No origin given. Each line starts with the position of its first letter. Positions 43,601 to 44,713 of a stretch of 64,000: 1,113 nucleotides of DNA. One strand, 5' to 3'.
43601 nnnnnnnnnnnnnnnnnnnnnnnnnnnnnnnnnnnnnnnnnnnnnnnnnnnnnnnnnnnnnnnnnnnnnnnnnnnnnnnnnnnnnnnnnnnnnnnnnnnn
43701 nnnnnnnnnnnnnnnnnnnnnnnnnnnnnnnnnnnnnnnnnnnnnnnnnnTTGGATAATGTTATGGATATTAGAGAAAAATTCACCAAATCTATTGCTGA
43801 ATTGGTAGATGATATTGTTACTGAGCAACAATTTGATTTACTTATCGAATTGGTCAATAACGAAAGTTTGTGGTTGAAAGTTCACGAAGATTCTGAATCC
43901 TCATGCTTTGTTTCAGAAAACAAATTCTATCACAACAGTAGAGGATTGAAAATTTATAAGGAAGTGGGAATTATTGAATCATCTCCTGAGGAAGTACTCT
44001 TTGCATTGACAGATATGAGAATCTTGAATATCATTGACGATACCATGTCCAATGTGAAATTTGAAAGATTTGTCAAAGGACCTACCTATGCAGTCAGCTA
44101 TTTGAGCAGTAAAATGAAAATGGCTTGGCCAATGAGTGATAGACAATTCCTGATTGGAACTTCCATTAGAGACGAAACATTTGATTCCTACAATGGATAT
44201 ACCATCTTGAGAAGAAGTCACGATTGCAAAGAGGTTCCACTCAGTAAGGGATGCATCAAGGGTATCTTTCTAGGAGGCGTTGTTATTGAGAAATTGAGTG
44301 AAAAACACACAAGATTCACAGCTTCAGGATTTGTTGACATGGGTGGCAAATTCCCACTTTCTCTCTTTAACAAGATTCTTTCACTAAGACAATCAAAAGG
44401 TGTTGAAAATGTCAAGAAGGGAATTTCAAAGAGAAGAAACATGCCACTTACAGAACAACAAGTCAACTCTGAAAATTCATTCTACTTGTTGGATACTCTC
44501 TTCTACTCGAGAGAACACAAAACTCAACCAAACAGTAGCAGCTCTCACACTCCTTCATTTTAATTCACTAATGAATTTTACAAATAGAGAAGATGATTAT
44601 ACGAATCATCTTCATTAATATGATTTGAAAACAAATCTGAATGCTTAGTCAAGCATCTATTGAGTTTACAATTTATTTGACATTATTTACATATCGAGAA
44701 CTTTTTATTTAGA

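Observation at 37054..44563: Head-to-head pair of RGS-START fusion paralogs flanking a serpin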

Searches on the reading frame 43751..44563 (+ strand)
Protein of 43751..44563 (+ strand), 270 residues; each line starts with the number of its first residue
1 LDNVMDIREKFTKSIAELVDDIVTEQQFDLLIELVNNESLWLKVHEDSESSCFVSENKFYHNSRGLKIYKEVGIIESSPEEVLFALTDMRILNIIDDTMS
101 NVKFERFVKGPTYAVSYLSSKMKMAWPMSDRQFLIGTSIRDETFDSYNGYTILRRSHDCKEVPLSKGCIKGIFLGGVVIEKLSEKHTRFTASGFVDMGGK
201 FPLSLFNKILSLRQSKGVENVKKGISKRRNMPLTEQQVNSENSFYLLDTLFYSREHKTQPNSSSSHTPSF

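Call 12: find_homologous_proteins(query=A1, max_evalue=0.001)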
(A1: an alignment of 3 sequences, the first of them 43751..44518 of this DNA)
Query A1 (3 sequences) (256 aa, profile of the alignment): 1 proteins with E <= 0.001 among 5587 candidates.
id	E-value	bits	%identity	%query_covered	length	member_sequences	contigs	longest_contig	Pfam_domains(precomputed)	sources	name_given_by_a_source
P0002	1.4e-129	449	52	97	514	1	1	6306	PF00615.25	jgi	-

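Call 25: search_solved_structures(query=A1, max_evalue=1, show_alignments=2)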
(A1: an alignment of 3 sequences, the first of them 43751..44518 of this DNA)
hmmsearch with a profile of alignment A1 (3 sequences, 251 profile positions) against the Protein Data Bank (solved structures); distinct sequences matched with E-value up to 1: 10.
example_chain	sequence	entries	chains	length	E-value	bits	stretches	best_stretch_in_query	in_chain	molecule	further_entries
1ln1_A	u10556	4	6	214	0.0014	21.3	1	48-201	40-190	Phosphatidylcholine transfer protein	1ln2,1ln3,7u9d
5zyg_A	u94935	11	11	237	0.37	13.4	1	71-167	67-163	LIPID-TRANSFER PROTEIN CERT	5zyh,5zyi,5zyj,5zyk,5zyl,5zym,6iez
1e96_B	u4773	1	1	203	0.38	13.3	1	71-137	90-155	NEUTROPHIL CYTOSOL FACTOR 2 (NCF-2) TPR DOMAIN, RESIDUES 1-203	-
5jjd_B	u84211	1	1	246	0.38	13.3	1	71-167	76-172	Collagen type IV alpha-3-binding protein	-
1wm5_A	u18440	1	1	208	0.4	13.2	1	71-137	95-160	Neutrophil cytosol factor 2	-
2e3m_A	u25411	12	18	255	0.41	13.2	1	71-167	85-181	Lipid-transfer protein CERT | Goodpasture antigen binding protein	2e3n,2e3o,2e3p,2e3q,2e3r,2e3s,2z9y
1hh8_A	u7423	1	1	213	0.42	13.2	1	71-137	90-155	NEUTROPHIL CYTOSOL FACTOR 2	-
2z9z_A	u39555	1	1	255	0.67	12.5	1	71-167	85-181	Lipid-transfer protein CERT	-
8wej_D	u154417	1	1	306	0.79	12.3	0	71-137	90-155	Neutrophil cytosolic factor 2 (65kDa, chronic granulomatous disease, autosomal 2), isoform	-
3p0l_A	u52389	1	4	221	0.88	12.1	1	178-219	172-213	Steroidogenic acute regulatory protein, mitochondrial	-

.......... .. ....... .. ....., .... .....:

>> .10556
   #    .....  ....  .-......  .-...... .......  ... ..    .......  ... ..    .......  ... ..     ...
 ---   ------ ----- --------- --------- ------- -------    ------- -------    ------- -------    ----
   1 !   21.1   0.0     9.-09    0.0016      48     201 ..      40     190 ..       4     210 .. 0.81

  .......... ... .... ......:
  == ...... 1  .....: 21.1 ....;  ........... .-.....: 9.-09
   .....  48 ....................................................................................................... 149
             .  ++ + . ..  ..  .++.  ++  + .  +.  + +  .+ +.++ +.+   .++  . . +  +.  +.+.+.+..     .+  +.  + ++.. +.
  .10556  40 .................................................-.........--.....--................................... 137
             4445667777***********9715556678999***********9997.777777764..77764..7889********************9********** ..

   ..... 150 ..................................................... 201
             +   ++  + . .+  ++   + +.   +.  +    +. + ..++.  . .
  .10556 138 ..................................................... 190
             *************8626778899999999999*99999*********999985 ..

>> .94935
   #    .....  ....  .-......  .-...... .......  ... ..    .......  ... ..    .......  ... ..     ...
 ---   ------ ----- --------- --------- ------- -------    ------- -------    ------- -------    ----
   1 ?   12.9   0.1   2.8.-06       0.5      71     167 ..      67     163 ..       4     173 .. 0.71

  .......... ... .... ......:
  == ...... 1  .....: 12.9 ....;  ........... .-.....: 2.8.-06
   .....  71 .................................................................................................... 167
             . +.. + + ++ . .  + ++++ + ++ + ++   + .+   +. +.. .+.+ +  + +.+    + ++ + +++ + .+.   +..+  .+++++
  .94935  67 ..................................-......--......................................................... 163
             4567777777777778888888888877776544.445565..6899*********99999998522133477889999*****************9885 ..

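Call 26: search_protein_families(library=pfam, proteins=[window:43751-44563:+], max_evalue=10)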
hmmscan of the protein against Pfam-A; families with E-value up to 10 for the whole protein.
window:43751-44563:+ (270 aa): 2 families
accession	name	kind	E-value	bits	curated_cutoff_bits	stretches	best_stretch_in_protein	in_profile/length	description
PF01852.25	START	-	1.9e-07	31.1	22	1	116-223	91-199/207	START domain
PF06995.16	Phage_P2_GpU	-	0.15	12.1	27.5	1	158-194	71-105/120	Phage P2 GpU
